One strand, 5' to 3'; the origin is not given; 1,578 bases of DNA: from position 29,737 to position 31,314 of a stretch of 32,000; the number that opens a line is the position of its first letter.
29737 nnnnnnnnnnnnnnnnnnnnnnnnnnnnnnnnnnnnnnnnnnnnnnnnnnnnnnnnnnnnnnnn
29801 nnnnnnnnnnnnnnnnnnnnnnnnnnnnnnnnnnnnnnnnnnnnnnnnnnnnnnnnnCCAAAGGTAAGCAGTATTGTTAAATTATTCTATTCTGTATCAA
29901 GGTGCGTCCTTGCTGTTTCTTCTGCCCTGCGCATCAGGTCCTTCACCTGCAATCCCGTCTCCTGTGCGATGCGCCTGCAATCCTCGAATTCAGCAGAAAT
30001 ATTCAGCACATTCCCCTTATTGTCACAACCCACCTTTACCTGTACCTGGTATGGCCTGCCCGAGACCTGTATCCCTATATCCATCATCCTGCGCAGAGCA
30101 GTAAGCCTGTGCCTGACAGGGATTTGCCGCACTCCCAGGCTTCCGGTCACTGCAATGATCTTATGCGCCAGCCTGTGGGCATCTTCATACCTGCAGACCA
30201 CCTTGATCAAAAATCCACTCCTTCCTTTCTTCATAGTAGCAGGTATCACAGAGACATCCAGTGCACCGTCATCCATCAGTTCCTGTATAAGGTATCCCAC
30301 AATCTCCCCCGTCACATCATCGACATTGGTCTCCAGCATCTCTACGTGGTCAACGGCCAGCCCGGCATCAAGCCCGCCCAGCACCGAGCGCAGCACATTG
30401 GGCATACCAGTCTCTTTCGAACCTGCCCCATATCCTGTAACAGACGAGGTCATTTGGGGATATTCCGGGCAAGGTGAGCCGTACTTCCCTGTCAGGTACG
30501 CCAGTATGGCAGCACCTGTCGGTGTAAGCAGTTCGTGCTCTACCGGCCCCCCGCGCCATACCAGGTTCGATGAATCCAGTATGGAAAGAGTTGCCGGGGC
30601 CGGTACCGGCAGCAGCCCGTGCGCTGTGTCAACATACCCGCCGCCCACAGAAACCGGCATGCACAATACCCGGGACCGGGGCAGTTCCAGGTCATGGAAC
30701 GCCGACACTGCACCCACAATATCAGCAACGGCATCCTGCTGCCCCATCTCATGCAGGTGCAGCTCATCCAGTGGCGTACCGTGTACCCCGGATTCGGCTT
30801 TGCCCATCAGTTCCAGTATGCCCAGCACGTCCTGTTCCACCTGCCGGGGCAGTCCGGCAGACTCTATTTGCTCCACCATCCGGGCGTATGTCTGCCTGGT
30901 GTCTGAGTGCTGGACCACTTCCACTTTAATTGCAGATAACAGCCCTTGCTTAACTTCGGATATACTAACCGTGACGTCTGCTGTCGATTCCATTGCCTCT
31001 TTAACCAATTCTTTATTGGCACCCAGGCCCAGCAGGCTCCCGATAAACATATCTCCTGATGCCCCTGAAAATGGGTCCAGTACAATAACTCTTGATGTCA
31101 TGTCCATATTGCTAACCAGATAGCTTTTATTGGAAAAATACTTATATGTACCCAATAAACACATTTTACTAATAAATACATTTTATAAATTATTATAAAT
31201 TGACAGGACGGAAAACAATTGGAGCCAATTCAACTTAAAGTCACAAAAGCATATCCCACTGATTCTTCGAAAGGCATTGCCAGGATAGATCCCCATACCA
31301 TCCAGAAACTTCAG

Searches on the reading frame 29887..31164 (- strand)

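Call 67: search_protein_families(library=pfam, proteins=[window:29887-31164:-], max_evalue=0.001)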
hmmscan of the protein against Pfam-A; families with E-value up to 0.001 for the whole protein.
window:29887-31164:- (425 aa): 1 family
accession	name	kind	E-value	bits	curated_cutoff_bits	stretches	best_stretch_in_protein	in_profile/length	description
PF01969.22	Ni_insertion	-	6.8e-117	391.2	22.1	1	27-410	1-374/375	Nickel insertion protein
